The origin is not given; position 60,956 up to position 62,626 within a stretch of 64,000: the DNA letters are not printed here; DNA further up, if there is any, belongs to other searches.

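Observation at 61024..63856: Two-gene CBASS-like module: Mrr-nuclease-(SAVED?) effector followed by a CD-NTase, at the edge of the element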

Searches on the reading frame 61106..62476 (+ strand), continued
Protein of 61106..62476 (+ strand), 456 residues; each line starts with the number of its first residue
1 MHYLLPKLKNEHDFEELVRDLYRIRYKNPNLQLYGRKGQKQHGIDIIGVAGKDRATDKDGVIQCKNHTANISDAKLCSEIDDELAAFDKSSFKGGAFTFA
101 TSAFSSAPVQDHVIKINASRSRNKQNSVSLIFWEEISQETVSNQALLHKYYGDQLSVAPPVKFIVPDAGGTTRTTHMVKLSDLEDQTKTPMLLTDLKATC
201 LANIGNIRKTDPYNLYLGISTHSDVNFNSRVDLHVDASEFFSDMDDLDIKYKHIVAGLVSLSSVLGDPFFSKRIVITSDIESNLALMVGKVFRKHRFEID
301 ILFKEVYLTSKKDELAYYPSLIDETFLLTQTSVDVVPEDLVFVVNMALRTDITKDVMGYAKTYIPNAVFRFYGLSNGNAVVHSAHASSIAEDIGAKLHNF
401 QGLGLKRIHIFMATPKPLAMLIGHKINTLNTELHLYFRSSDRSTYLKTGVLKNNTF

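Call 84: search_protein_representatives(alignment_id=A3)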
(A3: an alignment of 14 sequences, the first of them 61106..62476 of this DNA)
Query: 14 sequences, 459 profile positions. Proteins with E-value up to 0.001 (for the whole library): 3037; up to 1e-10: 1006; up to 1e-30: 42. The best 150 are listed.
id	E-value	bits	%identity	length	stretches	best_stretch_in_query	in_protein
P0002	1.3e-232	789.1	-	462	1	1-459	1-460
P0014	4.6e-219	744.5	-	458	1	1-459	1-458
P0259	6.7e-141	486.8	-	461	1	2-456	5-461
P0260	7.6e-115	400.9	-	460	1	4-456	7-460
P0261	3.1e-113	395.6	-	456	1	1-456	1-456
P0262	3.7e-97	342.6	-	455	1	1-454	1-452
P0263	8.5e-89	315.1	-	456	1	3-456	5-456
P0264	3.7e-87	309.7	-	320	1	145-456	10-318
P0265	3.4e-69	250.4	-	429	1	3-453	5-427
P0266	8.9e-68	245.8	-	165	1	1-161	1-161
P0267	2.0e-66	241.3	-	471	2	210-442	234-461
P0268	4.2e-63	230.4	-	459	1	3-456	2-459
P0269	8.6e-62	226.0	-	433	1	2-454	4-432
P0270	1.8e-58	215.1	-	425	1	2-446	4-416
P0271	2.3e-58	214.8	-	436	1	2-453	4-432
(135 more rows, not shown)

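Call 90: find_related_loci(query=L003:7382-7999:+, collection=viral_contigs, flank=5000)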
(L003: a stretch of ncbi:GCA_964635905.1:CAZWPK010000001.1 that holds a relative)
Query L003:7382-7999:+ (205 aa) in viral_contigs; peptide patterns used: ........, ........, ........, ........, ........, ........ (x = any residue, [..] = any of these).
5 stretches matched a pattern, but none encodes a relative of the query by tblastn (E <= 1e-3).
